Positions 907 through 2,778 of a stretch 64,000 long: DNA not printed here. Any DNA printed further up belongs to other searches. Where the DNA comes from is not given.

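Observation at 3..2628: UvrD-like and PIF1/RecD-like SF1 helicase pair directly upstream of the triad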

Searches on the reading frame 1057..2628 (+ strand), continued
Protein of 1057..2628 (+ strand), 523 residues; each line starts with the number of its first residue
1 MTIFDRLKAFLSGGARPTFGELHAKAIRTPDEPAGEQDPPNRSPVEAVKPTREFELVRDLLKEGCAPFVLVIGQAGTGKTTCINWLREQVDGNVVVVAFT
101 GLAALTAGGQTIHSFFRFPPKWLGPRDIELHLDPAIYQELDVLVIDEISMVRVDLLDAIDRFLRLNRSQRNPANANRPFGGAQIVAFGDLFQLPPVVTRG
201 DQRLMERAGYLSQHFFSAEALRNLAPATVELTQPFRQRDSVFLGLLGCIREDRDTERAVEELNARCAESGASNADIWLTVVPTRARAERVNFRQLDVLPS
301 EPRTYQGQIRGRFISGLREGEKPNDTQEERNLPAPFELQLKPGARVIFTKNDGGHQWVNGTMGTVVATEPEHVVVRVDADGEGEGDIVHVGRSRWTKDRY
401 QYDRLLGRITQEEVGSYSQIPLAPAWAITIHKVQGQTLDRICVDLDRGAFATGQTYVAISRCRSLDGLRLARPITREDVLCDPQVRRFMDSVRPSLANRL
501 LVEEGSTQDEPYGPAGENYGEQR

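Call 24: find_homologous_proteins(query=L001:247-2319:+, max_evalue=1e-10)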
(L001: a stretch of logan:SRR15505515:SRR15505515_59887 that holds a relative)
Query L001:247-2319:+ (690 aa): 8000 proteins with E <= 1e-10 among 8000 candidates; the best 120 are listed.
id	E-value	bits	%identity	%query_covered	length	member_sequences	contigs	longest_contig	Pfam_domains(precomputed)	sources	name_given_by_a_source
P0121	0.0e+0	1547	100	100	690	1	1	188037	PF13538.13,PF13361.13,PF13245.13,PF00580.28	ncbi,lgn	-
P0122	0.0e+0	1162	74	100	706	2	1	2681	PF13538.13,PF13361.13,PF13245.13,PF00580.28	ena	-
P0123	0.0e+0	1154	74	100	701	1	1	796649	PF13538.13,PF13361.13,PF13245.13,PF00580.28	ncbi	-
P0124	0.0e+0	1153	74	100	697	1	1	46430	PF13538.13,PF13361.13,PF13245.13,PF00580.28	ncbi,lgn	-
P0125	0.0e+0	1145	73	100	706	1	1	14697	PF13538.13,PF13361.13,PF13245.13,PF00580.28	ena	-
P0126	0.0e+0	1142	73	100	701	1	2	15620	PF13538.13,PF13361.13,PF13245.13,PF00580.28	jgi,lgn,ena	-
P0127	0.0e+0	1139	72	100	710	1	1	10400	PF13538.13,PF13361.13,PF13245.13,PF00580.28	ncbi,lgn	-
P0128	0.0e+0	1119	71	100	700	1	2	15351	PF13538.13,PF13361.13,PF13245.13,PF00580.28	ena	-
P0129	0.0e+0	1115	72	100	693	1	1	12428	PF13538.13,PF13361.13,PF13245.13,PF13481.13,PF00580.28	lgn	-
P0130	0.0e+0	1090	71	100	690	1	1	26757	PF13538.13,PF13361.13,PF13245.13,PF13481.13,PF00580.28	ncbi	-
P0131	0.0e+0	1081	68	100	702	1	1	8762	PF13538.13,PF13361.13,PF13245.13,PF00580.28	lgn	-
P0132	0.0e+0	1080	69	100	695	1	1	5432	PF13538.13,PF13361.13,PF13245.13,PF13401.13,PF00580.28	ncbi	-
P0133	0.0e+0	1077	69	100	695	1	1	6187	PF13538.13,PF13361.13,PF13245.13,PF13401.13,PF00580.28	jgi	-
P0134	0.0e+0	1077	68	100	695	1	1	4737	PF13538.13,PF13361.13,PF13245.13,PF00580.28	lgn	-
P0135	0.0e+0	1076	69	100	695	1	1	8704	PF13538.13,PF13361.13,PF13245.13,PF13401.13,PF00580.28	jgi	-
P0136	0.0e+0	1074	68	100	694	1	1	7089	PF13538.13,PF13361.13,PF13245.13,PF00580.28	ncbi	-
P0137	0.0e+0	1072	68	100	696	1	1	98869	PF13538.13,PF13361.13,PF13245.13,PF00580.28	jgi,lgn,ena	-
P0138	0.0e+0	1066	68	100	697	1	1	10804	PF13538.13,PF13361.13,PF13245.13,PF00580.28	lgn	-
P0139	0.0e+0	1066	68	100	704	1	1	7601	PF13538.13,PF13361.13,PF13245.13,PF00580.28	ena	-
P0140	0.0e+0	1064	69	100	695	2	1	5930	PF13538.13,PF13361.13,PF13245.13,PF00580.28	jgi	-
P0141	0.0e+0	1061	68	100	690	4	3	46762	PF13538.13,PF13604.13,PF13361.13,PF13245.13,PF00580.28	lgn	-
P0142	0.0e+0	1061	67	100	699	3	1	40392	PF13538.13,PF13361.13,PF13245.13,PF00580.28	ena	-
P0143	0.0e+0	1061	67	100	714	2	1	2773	PF13538.13,PF13361.13,PF13245.13,PF00580.28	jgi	-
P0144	0.0e+0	1061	67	100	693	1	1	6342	PF13538.13,PF13361.13,PF13245.13,PF00580.28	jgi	jgi:hypothetical protein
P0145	0.0e+0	1060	68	100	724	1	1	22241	PF13538.13,PF13361.13,PF13245.13,PF00580.28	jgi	jgi:mRNA-degrading endonuclease RelE of RelBE toxin-antitoxin system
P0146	0.0e+0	1060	68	100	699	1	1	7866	PF13538.13,PF13361.13,PF13245.13,PF00580.28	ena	-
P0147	0.0e+0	1059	67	100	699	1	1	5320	PF13538.13,PF13361.13,PF13245.13,PF13481.13,PF00580.28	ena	-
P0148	0.0e+0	1058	68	100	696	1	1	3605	PF13538.13,PF13361.13,PF13245.13,PF00580.28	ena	-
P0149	0.0e+0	1056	67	100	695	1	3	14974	PF13538.13,PF13361.13,PF13245.13,PF00580.28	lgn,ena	-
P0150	0.0e+0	1055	68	100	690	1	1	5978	PF13538.13,PF13361.13,PF13245.13,PF13191.13,PF00580.28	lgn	-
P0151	0.0e+0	1051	67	100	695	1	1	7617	PF13538.13,PF13361.13,PF13245.13,PF00580.28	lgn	-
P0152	0.0e+0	1051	67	100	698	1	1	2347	PF13538.13,PF13361.13,PF13245.13,PF00580.28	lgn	-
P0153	0.0e+0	1049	66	100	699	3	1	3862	PF13538.13,PF01443.25,PF13604.13,PF13361.13,PF13245.13,PF13481.13,PF00580.28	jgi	jgi:superfamily I DNA/RNA helicase/mRNA-degrading endonuclease RelE of RelBE toxin-antitoxin system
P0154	0.0e+0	1047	67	100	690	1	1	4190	PF13538.13,PF13361.13,PF13245.13,PF00580.28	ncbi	-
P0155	0.0e+0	1043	65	100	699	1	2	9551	PF13538.13,PF01443.25,PF13361.13,PF13245.13,PF00580.28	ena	-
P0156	0.0e+0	1038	66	100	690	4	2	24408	PF13538.13,PF13361.13,PF13245.13,PF00580.28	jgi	jgi:mRNA-degrading endonuclease RelE of RelBE toxin-antitoxin system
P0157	0.0e+0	1037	67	100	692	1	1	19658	PF13538.13,PF13361.13,PF13245.13,PF13401.13,PF00580.28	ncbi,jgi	jgi:mRNA-degrading endonuclease RelE of RelBE toxin-antitoxin system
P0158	0.0e+0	1036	66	100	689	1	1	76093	PF13538.13,PF13361.13,PF13245.13,PF00580.28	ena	-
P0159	0.0e+0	1035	68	100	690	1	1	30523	PF13538.13,PF13361.13,PF13245.13,PF00580.28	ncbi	-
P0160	0.0e+0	1034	67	100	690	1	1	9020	PF13538.13,PF13361.13,PF13245.13,PF13401.13,PF00580.28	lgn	-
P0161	0.0e+0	1034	67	100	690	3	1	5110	PF13538.13,PF13361.13,PF13245.13,PF00580.28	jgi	jgi:superfamily I DNA/RNA helicase/mRNA-degrading endonuclease RelE of RelBE toxin-antitoxin system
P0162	0.0e+0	1033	67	100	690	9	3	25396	PF13538.13,PF13361.13,PF13245.13,PF00580.28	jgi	jgi:mRNA-degrading endonuclease RelE of RelBE toxin-antitoxin system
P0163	0.0e+0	1032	67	100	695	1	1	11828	PF13538.13,PF13361.13,PF13245.13,PF13481.13,PF00580.28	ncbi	-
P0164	0.0e+0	1031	65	100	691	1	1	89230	PF13538.13,PF13361.13,PF13245.13,PF00580.28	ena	-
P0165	0.0e+0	1030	66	100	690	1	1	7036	PF13538.13,PF13361.13,PF13245.13,PF00580.28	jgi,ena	jgi:mRNA-degrading endonuclease RelE of RelBE toxin-antitoxin system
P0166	0.0e+0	1029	67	100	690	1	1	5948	PF13538.13,PF13361.13,PF13245.13,PF00580.28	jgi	jgi:mRNA-degrading endonuclease RelE of RelBE toxin-antitoxin system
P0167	0.0e+0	1028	66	100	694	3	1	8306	PF13538.13,PF13361.13,PF13245.13,PF13481.13,PF00580.28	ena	-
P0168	0.0e+0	1028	66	100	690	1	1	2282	PF13538.13,PF13361.13,PF13245.13,PF00580.28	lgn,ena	-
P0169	0.0e+0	1028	66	100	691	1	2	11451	PF13538.13,PF13361.13,PF13245.13,PF00580.28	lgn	-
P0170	0.0e+0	1026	66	100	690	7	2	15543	PF13538.13,PF13361.13,PF13245.13,PF00580.28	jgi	-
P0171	0.0e+0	1026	67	100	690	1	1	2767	PF13538.13,PF13361.13,PF13245.13,PF00580.28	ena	-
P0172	0.0e+0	1024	64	100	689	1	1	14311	PF13538.13,PF13361.13,PF13245.13,PF00580.28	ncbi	-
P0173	0.0e+0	1024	65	100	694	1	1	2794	PF13538.13,PF13361.13,PF13245.13,PF00580.28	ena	-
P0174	0.0e+0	1024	66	100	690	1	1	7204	PF13538.13,PF13361.13,PF13245.13,PF00580.28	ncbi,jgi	-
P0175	0.0e+0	1023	67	100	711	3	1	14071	PF13538.13,PF13361.13,PF13245.13,PF00580.28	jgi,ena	-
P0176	0.0e+0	1022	67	100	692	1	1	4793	PF13538.13,PF13361.13,PF13245.13,PF13401.13,PF00580.28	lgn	-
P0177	0.0e+0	1022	67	100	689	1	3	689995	PF13538.13,PF13361.13,PF13245.13,PF00580.28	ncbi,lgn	-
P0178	0.0e+0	1022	67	100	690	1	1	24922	PF13538.13,PF13361.13,PF13245.13,PF00580.28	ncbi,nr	ncbi:MAG: DEAD/DEAH box helicase [Betaproteobacteria bacterium]|nr:DEAD/DEAH box helicase [Betaprote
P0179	0.0e+0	1021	65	100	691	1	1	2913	PF13538.13,PF13361.13,PF13245.13,PF00580.28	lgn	-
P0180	0.0e+0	1021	66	100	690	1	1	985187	PF13538.13,PF13361.13,PF13245.13,PF00580.28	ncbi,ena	-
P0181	0.0e+0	1020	65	100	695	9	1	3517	PF13538.13,PF13361.13,PF13245.13,PF00580.28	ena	-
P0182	0.0e+0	1020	66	100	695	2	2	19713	PF13538.13,PF13361.13,PF13245.13,PF13401.13,PF13191.13,PF00580.28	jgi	jgi:superfamily I DNA/RNA helicase/mRNA-degrading endonuclease RelE of RelBE toxin-antitoxin system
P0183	0.0e+0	1020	66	100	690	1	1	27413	PF13538.13,PF13361.13,PF13245.13,PF00580.28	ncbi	-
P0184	0.0e+0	1020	66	100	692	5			PF13538.13,PF13361.13,PF13245.13,PF13401.13,PF13191.13,PF00580.28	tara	tara:strand:- start:70361 stop:72439 length:2079 start_codon:yes stop_codon:yes gene_type:complete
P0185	0.0e+0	1019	66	100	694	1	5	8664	PF13538.13,PF13361.13,PF13245.13,PF00580.28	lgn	-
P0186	0.0e+0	1019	67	100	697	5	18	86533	PF13538.13,PF13361.13,PF13245.13,PF00580.28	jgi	jgi:mRNA-degrading endonuclease RelE of RelBE toxin-antitoxin system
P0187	0.0e+0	1019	66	100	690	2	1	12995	PF13538.13,PF13361.13,PF13245.13,PF00580.28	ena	-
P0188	0.0e+0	1019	65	100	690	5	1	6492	PF13538.13,PF13361.13,PF13245.13,PF00580.28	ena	-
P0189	0.0e+0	1019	66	100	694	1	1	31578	PF13538.13,PF13361.13,PF13245.13,PF00580.28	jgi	jgi:mRNA-degrading endonuclease RelE of RelBE toxin-antitoxin system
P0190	0.0e+0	1019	65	100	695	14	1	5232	PF13538.13,PF13361.13,PF13245.13,PF00580.28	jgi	jgi:superfamily I DNA/RNA helicase/mRNA-degrading endonuclease RelE of RelBE toxin-antitoxin system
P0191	0.0e+0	1018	66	100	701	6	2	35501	PF13538.13,PF13361.13,PF13245.13,PF13401.13,PF00580.28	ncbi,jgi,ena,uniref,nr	ncbi:UvrD-helicase domain-containing protein [uncultured Thiodictyon sp.]|jgi:superfamily I DNA/RNA 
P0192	0.0e+0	1018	65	100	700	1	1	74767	PF13538.13,PF13361.13,PF13245.13,PF13401.13,PF00580.28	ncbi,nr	ncbi:MAG: UvrD-helicase domain-containing protein [Acidobacteria bacterium]|nr:UvrD-helicase domain-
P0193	0.0e+0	1018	66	100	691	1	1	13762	PF13538.13,PF13361.13,PF13245.13,PF00580.28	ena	-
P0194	0.0e+0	1018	67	100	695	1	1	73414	PF13538.13,PF13361.13,PF13245.13,PF00580.28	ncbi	-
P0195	0.0e+0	1018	65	100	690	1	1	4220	PF13538.13,PF13361.13,PF13245.13,PF13401.13,PF00580.28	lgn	-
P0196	0.0e+0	1018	66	100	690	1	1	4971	PF13538.13,PF13361.13,PF13245.13,PF00580.28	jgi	jgi:mRNA-degrading endonuclease RelE of RelBE toxin-antitoxin system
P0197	0.0e+0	1018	65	100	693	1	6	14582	PF13538.13,PF13361.13,PF13245.13,PF00580.28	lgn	-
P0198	0.0e+0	1018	65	100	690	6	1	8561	PF13538.13,PF13361.13,PF13245.13,PF13401.13,PF00580.28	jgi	jgi:mRNA-degrading endonuclease RelE of RelBE toxin-antitoxin system/KaiC/GvpD/RAD55 family RecA-lik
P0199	0.0e+0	1018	67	100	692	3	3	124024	PF13538.13,PF13361.13,PF13245.13,PF13401.13,PF00580.28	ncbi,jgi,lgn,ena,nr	ncbi:MAG TPA: UvrD-helicase domain-containing protein [Terriglobia bacterium]|nr:UvrD-helicase domai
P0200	0.0e+0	1018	66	100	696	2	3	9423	PF13538.13,PF13361.13,PF13245.13,PF00580.28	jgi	-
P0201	0.0e+0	1018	66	100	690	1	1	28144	PF13538.13,PF13361.13,PF13245.13,PF00580.28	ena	-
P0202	0.0e+0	1018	66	100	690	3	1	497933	PF13538.13,PF13361.13,PF13245.13,PF00580.28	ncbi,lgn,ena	-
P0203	0.0e+0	1018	66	100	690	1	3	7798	PF13538.13,PF13361.13,PF13245.13,PF00580.28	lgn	-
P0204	0.0e+0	1018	66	100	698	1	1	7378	PF13538.13,PF13361.13,PF13245.13,PF00580.28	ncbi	-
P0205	0.0e+0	1017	66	100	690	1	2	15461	PF13538.13,PF13361.13,PF13245.13,PF09848.16,PF00580.28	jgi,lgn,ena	-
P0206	0.0e+0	1017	65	100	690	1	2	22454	PF13538.13,PF13361.13,PF13245.13,PF00580.28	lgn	-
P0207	0.0e+0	1017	65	100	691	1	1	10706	PF13538.13,PF13361.13,PF13245.13,PF00580.28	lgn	-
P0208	0.0e+0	1017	67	100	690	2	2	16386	PF13538.13,PF13361.13,PF13245.13,PF13401.13,PF00580.28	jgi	-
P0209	0.0e+0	1017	65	100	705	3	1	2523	PF13538.13,PF13361.13,PF13245.13,PF00580.28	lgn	-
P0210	0.0e+0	1016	66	100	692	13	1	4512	PF13538.13,PF13361.13,PF13245.13,PF13401.13,PF00580.28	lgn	-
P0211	0.0e+0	1016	64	100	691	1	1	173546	PF13538.13,PF13361.13,PF13245.13,PF09848.16,PF00580.28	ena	-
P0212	0.0e+0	1015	66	100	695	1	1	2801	PF13538.13,PF13361.13,PF13245.13,PF13401.13,PF00580.28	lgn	-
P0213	0.0e+0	1015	67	100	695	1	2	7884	PF13538.13,PF13361.13,PF13245.13,PF13401.13,PF00580.28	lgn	-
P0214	0.0e+0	1015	66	100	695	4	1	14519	PF13538.13,PF13361.13,PF13245.13,PF13401.13,PF00580.28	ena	-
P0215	0.0e+0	1015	66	100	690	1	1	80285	PF13538.13,PF13361.13,PF13245.13,PF00580.28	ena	-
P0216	0.0e+0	1015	65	100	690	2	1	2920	PF13538.13,PF13361.13,PF13245.13,PF00580.28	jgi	jgi:mRNA-degrading endonuclease RelE of RelBE toxin-antitoxin system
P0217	0.0e+0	1015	66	100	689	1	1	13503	PF13538.13,PF13604.13,PF13361.13,PF13245.13,PF00580.28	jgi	jgi:mRNA-degrading endonuclease RelE of RelBE toxin-antitoxin system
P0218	0.0e+0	1015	65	100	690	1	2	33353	PF13538.13,PF13361.13,PF13245.13,PF13401.13,PF13191.13,PF00580.28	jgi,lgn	jgi:mRNA-degrading endonuclease RelE of RelBE toxin-antitoxin system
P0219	0.0e+0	1015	65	100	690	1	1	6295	PF13538.13,PF13361.13,PF13245.13,PF13481.13,PF00580.28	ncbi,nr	ncbi:MAG: UvrD-helicase domain-containing protein [Sedimentisphaerales bacterium]|nr:UvrD-helicase d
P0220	0.0e+0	1015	66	100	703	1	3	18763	PF13538.13,PF13361.13,PF13245.13,PF00580.28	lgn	-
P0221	0.0e+0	1015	64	100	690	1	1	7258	PF13538.13,PF13361.13,PF13245.13,PF00580.28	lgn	-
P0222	0.0e+0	1015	65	100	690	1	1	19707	PF13538.13,PF13361.13,PF13245.13,PF00580.28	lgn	-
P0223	0.0e+0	1015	65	100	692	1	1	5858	PF13538.13,PF13361.13,PF13245.13,PF00580.28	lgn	-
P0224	0.0e+0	1014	65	100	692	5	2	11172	PF13538.13,PF13361.13,PF13245.13,PF00580.28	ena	-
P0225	0.0e+0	1014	66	100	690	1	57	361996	PF13538.13,PF13361.13,PF13245.13,PF00580.28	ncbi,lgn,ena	ncbi:MAG: 3'-5' exonuclease [Burkholderiales bacterium]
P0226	0.0e+0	1014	65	100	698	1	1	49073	PF13538.13,PF13361.13,PF13245.13,PF00580.28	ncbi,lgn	ncbi:MAG: UvrD-helicase domain-containing protein [Candidatus Thiodiazotropha sp.]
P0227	0.0e+0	1014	66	100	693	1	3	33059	PF13538.13,PF13361.13,PF13245.13,PF00580.28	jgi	jgi:mRNA-degrading endonuclease RelE of RelBE toxin-antitoxin system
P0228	0.0e+0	1014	65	100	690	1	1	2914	PF13538.13,PF13361.13,PF13245.13,PF00580.28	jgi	jgi:mRNA-degrading endonuclease RelE of RelBE toxin-antitoxin system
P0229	0.0e+0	1014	67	100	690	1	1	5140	PF13538.13,PF13361.13,PF13245.13,PF00580.28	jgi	jgi:mRNA-degrading endonuclease RelE of RelBE toxin-antitoxin system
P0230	0.0e+0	1014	66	100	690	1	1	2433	PF13538.13,PF13361.13,PF13245.13,PF00580.28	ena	-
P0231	0.0e+0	1014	66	100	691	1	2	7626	PF13538.13,PF13361.13,PF13245.13,PF13401.13,PF00580.28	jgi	jgi:mRNA-degrading endonuclease RelE of RelBE toxin-antitoxin system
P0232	0.0e+0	1014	65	100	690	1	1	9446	PF13538.13,PF13361.13,PF13245.13,PF00580.28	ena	-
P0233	0.0e+0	1014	65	100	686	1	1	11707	PF13538.13,PF13086.13,PF13361.13,PF13245.13,PF00580.28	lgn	-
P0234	0.0e+0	1014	65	100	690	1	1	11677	PF13538.13,PF13361.13,PF13245.13,PF00580.28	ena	-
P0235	0.0e+0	1013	66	100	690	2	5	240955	PF13538.13,PF13604.13,PF13361.13,PF13245.13,PF00580.28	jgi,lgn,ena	-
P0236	0.0e+0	1013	66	100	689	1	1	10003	PF13538.13,PF13361.13,PF13245.13,PF00580.28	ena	-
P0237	0.0e+0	1013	65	100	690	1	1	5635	PF13538.13,PF13361.13,PF13245.13,PF00580.28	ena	-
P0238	0.0e+0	1013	64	100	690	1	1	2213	PF13538.13,PF13361.13,PF13245.13,PF00580.28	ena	-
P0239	0.0e+0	1013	65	100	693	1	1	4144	PF13538.13,PF13361.13,PF13245.13,PF00580.28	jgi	jgi:mRNA-degrading endonuclease RelE of RelBE toxin-antitoxin system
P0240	0.0e+0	1013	66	100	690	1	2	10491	PF13538.13,PF13361.13,PF13245.13,PF00580.28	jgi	jgi:mRNA-degrading endonuclease RelE of RelBE toxin-antitoxin system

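Call 33: find_related_loci(query=A2, collection=genome_contigs, flank=10000)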
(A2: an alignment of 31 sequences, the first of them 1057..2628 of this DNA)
Query A2 (523 aa) in genome_contigs; peptide patterns used: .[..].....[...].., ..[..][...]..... (x = any residue, [..] = any of these).
600 stretches matched a pattern (row limit reached: there are more); 598 encode a relative of the query (tblastn E <= 1e-3); the best 80 are kept; 80 distinct loci.
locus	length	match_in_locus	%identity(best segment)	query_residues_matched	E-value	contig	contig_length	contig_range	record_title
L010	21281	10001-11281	44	41-492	6e-106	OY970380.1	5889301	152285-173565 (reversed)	MAG: Thermoanaerobaculia bacterium isolate MFD05537.bin.c.2 genome assembly, chromosome: 1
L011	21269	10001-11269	42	46-492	4e-105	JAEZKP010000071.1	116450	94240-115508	MAG: Fibrobacteres bacterium isolate OH_CDB_35 k127_1887570, whole genome shotgun sequence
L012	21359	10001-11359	42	23-493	7e-102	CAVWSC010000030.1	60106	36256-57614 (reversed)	MAG: Lewinellaceae bacterium isolate MFD03250.bin.1.64 genome assembly, contig: contig_30707, whole genome shotgun seque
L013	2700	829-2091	41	51-487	1e-104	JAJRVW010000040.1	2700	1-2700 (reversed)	MAG: Calditrichota bacterium isolate Dive96_bin10.75 k141_803998, whole genome shotgun sequence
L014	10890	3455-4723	37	61-499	1e-100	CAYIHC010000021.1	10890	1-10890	MAG TPA_asm: Candidatus Woesearchaeota archaeon isolate ERP119705_co20_126 genome assembly, contig: NODE_7219_length_108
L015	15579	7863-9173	44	40-494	7e-112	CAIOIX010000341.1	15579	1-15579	MAG: uncultured beta proteobacterium isolate D14_bin-1168 genome assembly, contig: bin-1168:341/477, whole genome shotgu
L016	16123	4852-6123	43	44-488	3e-100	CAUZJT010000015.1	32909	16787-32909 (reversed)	MAG: Gammaproteobacteria bacterium isolate CB21_SCM.54 genome assembly, contig: Ga0302122_10000226, whole genome shotgun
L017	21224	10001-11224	41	53-485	3e-99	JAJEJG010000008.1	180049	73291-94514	MAG: Nitrospirales bacterium isolate p16x63bins.32 k141_143255, whole genome shotgun sequence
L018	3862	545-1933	36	29-499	1e-99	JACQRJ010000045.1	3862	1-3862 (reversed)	MAG: Candidatus Peregrinibacteria bacterium isolate NC_groundwater_1356_Ag_S-0.2um_42_45 S_p2_S4_coassembly_k141_2606571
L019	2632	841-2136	40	41-498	2e-101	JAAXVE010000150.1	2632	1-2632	MAG: Candidatus Falkowbacteria bacterium isolate W4_Combined_metabat2_115 W4_Combined_metabat2_115_NODE_50070, whole gen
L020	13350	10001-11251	43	51-488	1e-97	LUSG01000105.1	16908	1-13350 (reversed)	MAG: Gammaproteobacteria bacterium REDSEA-S15_B12 scaffold105, whole genome shotgun sequence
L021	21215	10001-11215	44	61-488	3e-97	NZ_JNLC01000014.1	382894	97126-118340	Bosea sp. 117 U742DRAFT_scaffold00005.5_C, whole genome shotgun sequence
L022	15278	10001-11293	39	39-488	3e-97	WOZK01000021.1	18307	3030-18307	MAG: Candidatus Omnitrophota bacterium isolate WOFB22 NODE_1179_length_18307_cov_54.072266, whole genome shotgun sequenc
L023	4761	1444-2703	41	51-488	1e-97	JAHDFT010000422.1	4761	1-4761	MAG: Bacteroidetes bacterium isolate MAG-29 RZ_46961, whole genome shotgun sequence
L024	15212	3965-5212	40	48-493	1e-96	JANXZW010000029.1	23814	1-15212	MAG: Actinomycetes bacterium isolate GL140_4_metabat_47 GL140_4_k141_830271, whole genome shotgun sequence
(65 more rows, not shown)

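Call 36: find_encoding_contigs(protein=P0007, flank=8000, max_places=2)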
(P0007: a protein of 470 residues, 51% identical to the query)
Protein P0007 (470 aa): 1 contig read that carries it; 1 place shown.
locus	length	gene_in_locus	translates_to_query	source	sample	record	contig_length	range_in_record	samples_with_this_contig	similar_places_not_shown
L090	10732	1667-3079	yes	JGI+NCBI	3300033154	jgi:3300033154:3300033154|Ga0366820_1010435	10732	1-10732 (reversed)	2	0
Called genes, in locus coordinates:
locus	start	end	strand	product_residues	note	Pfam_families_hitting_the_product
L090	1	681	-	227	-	PF00005:ABC_tran, PF13304:AAA_21 (faint)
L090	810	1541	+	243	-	PF00657:Lipase_GDSL, PF13472:Lipase_GDSL_2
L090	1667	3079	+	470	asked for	PF02689:Herpes_Helicase (faint), PF05970:PIF1, PF13245:AAA_19, PF13401:AAA_22 (weak), PF13604:AAA_30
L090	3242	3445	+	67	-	-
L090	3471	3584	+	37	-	-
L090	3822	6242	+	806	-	-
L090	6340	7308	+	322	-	PF09994:T6SS_Tle1-like_cat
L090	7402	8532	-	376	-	PF00691:OmpA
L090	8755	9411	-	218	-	PF03006:HlyIII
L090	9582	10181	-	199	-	-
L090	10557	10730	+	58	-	?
